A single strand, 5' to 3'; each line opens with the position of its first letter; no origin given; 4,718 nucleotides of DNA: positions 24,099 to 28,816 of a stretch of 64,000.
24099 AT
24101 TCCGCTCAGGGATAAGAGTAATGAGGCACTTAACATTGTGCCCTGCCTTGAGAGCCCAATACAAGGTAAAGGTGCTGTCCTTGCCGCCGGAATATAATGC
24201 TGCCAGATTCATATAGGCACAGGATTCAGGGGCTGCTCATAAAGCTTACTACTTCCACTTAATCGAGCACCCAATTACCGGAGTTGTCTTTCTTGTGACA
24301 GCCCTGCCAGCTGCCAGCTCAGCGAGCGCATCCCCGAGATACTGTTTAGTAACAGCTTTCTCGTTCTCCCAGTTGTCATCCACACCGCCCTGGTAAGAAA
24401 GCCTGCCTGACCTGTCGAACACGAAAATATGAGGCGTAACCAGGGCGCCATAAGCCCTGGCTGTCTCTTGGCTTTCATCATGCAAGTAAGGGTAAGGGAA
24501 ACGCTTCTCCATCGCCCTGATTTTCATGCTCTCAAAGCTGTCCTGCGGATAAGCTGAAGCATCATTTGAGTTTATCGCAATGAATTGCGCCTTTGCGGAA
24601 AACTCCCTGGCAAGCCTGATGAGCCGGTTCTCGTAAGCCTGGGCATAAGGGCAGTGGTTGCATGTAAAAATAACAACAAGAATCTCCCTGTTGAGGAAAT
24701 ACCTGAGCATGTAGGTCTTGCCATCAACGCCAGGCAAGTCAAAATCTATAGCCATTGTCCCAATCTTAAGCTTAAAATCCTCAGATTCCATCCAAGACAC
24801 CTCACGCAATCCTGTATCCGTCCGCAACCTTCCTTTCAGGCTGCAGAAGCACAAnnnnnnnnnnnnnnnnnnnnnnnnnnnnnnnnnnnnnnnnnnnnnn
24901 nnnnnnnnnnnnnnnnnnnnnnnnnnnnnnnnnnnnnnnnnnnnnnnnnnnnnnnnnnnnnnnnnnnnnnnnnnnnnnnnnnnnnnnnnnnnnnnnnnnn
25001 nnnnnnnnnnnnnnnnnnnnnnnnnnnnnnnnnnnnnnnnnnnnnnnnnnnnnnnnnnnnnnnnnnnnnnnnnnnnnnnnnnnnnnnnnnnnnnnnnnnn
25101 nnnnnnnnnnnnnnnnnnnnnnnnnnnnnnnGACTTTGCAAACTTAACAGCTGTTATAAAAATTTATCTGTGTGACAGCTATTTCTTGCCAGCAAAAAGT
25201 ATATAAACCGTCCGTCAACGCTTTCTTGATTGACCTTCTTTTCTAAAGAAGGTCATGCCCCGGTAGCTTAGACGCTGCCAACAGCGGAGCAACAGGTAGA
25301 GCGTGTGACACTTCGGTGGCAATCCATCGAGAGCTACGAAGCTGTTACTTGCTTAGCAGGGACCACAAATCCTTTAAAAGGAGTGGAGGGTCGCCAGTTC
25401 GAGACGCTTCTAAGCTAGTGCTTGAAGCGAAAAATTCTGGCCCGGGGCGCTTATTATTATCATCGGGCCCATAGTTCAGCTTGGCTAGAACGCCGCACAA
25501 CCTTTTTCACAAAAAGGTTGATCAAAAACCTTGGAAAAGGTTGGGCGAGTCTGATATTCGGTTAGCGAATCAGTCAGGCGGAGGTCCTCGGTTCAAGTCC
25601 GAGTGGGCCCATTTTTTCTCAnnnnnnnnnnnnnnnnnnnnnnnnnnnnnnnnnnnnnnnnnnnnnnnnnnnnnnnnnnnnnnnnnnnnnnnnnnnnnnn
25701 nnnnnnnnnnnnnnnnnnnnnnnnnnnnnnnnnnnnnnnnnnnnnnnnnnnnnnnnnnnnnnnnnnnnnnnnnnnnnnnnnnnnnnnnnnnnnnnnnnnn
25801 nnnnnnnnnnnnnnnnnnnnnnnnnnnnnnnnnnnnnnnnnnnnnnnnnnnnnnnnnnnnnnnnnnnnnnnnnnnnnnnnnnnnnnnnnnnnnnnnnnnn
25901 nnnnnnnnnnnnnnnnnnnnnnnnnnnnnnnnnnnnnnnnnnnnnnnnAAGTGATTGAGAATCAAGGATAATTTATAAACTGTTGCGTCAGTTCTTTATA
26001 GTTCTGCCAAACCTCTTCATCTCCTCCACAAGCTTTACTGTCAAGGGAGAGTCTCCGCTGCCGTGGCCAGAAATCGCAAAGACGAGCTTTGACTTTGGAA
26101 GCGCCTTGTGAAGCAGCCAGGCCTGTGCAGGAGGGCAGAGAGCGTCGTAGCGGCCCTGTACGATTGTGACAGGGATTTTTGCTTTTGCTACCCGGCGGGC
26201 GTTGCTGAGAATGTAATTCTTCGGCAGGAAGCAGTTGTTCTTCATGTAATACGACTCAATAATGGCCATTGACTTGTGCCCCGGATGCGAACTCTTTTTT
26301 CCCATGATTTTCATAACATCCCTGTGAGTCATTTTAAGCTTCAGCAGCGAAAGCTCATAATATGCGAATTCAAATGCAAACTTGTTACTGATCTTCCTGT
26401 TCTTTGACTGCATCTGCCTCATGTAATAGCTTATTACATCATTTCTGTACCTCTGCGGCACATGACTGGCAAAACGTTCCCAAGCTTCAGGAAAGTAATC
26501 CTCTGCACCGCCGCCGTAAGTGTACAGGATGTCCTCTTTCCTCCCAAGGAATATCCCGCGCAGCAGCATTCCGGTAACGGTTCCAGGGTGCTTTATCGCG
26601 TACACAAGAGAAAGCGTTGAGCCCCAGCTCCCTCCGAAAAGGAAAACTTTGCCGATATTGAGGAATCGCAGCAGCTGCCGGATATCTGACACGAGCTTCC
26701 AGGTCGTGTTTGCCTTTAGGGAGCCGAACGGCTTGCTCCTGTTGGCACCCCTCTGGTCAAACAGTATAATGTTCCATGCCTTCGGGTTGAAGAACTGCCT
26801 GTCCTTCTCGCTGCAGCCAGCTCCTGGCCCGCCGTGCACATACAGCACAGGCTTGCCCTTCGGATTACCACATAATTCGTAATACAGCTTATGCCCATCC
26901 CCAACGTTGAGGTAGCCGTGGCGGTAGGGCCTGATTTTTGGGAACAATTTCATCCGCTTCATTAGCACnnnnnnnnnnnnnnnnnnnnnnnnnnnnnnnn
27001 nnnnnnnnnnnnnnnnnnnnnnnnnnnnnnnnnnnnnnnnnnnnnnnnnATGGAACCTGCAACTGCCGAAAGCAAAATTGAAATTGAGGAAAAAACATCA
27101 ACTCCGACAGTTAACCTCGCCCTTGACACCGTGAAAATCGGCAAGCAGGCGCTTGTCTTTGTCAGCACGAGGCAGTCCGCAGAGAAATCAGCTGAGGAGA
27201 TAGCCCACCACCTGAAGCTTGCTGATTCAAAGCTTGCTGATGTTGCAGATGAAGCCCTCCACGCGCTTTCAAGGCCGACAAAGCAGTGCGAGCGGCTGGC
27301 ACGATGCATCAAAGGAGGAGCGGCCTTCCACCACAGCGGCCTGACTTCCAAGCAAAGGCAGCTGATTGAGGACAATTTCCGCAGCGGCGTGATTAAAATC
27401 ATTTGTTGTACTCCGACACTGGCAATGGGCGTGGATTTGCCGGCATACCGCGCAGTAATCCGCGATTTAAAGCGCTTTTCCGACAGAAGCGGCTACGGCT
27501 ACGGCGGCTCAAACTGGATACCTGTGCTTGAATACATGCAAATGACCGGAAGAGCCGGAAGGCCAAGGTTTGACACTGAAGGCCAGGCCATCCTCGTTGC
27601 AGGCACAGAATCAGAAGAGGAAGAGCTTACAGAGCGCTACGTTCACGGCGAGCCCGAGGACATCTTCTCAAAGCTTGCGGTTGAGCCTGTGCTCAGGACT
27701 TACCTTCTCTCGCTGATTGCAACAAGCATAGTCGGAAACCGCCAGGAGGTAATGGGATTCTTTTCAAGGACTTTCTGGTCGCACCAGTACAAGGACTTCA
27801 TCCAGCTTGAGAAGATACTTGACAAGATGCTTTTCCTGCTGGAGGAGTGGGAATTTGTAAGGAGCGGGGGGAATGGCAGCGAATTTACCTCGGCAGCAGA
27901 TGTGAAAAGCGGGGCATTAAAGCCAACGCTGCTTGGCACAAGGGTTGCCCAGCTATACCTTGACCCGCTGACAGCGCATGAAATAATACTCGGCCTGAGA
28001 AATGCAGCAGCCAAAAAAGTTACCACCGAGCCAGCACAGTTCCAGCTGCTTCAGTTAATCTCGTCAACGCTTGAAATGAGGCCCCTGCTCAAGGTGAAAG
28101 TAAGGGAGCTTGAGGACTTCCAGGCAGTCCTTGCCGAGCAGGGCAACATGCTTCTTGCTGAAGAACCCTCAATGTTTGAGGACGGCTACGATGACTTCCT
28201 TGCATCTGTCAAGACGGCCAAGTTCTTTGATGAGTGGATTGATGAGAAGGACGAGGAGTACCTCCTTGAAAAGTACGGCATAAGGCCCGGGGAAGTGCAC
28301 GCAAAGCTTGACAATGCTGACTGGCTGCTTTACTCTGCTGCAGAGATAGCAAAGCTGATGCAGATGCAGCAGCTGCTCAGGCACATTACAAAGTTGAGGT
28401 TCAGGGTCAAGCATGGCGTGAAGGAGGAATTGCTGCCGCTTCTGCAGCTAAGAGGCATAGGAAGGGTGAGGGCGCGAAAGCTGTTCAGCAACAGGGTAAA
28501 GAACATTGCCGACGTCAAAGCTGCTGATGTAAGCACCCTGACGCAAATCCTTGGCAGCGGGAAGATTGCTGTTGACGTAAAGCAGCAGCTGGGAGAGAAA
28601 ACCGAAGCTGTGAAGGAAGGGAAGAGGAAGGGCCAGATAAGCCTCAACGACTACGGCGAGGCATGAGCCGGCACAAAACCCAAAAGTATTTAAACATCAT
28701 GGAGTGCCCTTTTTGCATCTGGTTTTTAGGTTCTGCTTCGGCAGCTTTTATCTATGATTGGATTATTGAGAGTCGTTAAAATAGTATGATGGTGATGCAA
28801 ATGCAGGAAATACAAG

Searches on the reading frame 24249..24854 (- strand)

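Call 68: search_protein_families(library=pfam, proteins=[window:24249-24854:-], max_evalue=0.01)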
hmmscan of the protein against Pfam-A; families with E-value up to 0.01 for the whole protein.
window:24249-24854:- (201 aa): 4 families
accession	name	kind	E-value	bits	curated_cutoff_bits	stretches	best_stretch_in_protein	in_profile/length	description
PF00578.27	AhpC-TSA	-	1.1e-17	64.6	26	1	31-154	1-123/124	AhpC/TSA family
PF08534.16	Redoxin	-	1.6e-16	60.9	26.6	1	33-169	4-144/148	Redoxin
PF13098.12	Thioredoxin_2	-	2.9e-06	28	27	1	56-158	5-95/104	Thioredoxin-like domain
PF13905.12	Thioredoxin_8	-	8.2e-06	26.5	27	1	57-151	2-93/94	Thioredoxin-like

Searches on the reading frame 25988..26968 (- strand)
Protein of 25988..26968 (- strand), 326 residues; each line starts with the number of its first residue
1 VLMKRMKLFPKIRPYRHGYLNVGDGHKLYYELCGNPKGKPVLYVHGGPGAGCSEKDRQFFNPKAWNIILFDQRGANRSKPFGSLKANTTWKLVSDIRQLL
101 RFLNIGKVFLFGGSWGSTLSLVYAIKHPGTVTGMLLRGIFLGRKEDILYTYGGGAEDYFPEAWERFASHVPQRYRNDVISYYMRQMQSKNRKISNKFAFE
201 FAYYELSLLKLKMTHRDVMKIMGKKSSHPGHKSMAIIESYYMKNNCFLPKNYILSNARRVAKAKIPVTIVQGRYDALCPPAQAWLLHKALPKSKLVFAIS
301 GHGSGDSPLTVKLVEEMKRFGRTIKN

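Call 59: find_homologous_proteins(query=window:25988-26968:-, max_evalue=1e-20)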
Query window:25988-26968:- (326 aa): 8000 proteins with E <= 1e-20 among 8000 candidates; the best 120 are listed.
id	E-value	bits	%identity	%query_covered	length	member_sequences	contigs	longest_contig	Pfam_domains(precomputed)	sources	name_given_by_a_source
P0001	4.2e-222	755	100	99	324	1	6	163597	PF00561.27,PF12146.16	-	-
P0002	3.0e-190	650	83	99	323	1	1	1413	PF00561.27,PF12146.16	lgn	-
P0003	7.7e-190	649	84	99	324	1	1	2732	PF00561.27,PF12146.16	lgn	-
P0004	5.1e-188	643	84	98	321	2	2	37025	PF00561.27,PF12146.16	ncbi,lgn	-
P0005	8.8e-188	642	84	99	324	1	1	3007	PF00561.27,PF12146.16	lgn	-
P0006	7.7e-187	639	82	99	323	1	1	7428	PF00561.27,PF12146.16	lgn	-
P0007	2.7e-186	637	83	99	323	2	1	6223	PF00561.27,PF12146.16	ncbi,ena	-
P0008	5.0e-185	633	82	99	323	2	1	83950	PF00561.27,PF12146.16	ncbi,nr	ncbi:prolyl aminopeptidase [Candidatus Woesearchaeota archaeon]|nr:prolyl aminopeptidase [Candidatus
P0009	3.5e-184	630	82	99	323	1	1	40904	PF00561.27,PF12146.16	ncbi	-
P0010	4.9e-184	629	81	99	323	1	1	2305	PF00561.27,PF12146.16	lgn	-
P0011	1.1e-183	628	83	99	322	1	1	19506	PF00561.27,PF12146.16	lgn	-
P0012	6.1e-181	619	79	99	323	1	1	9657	PF00561.27,PF12146.16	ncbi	-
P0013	7.5e-178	609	79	99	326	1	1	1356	PF00561.27,PF12146.16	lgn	-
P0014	4.7e-177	606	80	98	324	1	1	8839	PF00561.27,PF12146.16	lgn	-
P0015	9.5e-176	602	79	98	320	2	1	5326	PF00561.27,PF12146.16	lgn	-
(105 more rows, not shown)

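Call 60: find_encoding_contigs(protein=P0004, flank=2500, max_places=2)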
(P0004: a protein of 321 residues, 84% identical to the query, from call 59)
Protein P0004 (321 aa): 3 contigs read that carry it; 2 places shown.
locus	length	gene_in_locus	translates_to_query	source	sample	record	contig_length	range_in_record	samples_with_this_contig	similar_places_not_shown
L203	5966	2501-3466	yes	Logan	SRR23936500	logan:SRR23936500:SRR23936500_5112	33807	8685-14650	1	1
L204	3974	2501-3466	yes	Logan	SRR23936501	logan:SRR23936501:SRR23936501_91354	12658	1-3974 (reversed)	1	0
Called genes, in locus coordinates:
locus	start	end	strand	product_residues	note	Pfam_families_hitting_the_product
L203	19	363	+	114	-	PF01981:PTH2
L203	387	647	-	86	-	-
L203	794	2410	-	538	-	PF00271:Helicase_C, PF20470:HTH_61 (faint), PF21280:Helicase_dom4_arc, PF14520:HHH_5 (weak)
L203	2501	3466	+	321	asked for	PF00561:Abhydrolase_1, PF12146:Hydrolase_4 (weak)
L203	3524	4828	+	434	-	PF03952:Enolase_N, PF00113:Enolase_C, PF13378:MR_MLE_C (weak)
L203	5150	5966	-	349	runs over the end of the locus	-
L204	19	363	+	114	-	PF01981:PTH2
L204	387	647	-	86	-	-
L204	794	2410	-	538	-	PF00271:Helicase_C, PF20470:HTH_61 (faint), PF21280:Helicase_dom4_arc, PF14520:HHH_5 (weak)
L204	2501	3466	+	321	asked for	PF00561:Abhydrolase_1, PF12146:Hydrolase_4 (weak)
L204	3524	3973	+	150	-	?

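Call 61: find_encoding_contigs(protein=P0008, flank=2500, max_places=2)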
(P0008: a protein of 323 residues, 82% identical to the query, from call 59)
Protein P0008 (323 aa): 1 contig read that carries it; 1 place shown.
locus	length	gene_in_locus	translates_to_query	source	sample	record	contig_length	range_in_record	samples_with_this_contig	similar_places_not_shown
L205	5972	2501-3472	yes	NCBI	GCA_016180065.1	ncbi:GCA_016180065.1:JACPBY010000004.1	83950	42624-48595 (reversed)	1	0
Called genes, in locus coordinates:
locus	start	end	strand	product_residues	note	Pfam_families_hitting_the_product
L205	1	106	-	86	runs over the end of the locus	-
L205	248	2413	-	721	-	PF00271:Helicase_C, PF21280:Helicase_dom4_arc, PF14520:HHH_5 (weak)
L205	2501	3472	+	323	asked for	PF00561:Abhydrolase_1, PF12146:Hydrolase_4 (weak)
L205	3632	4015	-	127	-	-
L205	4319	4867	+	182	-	PF00578:AhpC-TSA, PF08534:Redoxin, PF13098:Thioredoxin_2 (weak)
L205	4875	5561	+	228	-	PF01902:Diphthami_syn_2_N, PF28410:Diphthami_syn_2_C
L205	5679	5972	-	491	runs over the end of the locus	PF01553:Acyltransferase (faint)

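Call 62: find_encoding_contigs(protein=P0009, flank=2500, max_places=2)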
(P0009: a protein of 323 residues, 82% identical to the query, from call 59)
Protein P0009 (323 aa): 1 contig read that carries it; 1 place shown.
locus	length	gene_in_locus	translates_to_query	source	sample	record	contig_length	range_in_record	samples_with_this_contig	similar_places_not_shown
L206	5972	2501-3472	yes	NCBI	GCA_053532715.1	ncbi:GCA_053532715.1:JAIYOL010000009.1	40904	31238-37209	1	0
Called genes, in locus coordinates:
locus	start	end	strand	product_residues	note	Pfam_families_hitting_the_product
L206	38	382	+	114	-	PF01981:PTH2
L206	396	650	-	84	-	-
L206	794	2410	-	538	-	PF00271:Helicase_C, PF21280:Helicase_dom4_arc, PF14520:HHH_5 (weak)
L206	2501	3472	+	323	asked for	PF00561:Abhydrolase_1, PF12146:Hydrolase_4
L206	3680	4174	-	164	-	-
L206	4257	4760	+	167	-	-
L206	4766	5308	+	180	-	PF00578:AhpC-TSA, PF08534:Redoxin, PF13098:Thioredoxin_2 (weak), PF13905:Thioredoxin_8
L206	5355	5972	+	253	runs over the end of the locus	PF01902:Diphthami_syn_2_N, PF28410:Diphthami_syn_2_C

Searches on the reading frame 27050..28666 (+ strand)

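Call 15: search_protein_families(library=pfam, proteins=[window:27050-28666:+])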
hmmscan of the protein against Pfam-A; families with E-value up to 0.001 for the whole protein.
window:27050-28666:+ (538 aa): 4 families
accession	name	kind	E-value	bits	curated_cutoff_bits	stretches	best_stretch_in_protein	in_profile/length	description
PF21280.2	Helicase_dom4_arc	-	9.6e-32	109.9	27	1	332-456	2-125/125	Archaeal helicase, domain 4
PF00271.37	Helicase_C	-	1.3e-12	48.3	23.5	1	88-172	39-109/110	Helicase conserved C-terminal domain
PF14520.12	HHH_5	-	2.9e-06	28.1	27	1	463-505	3-45/57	Helix-hairpin-helix domain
PF20470.4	HTH_61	-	0.00051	20.8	24.3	0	188-270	9-91/92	Helix-turn-helix domain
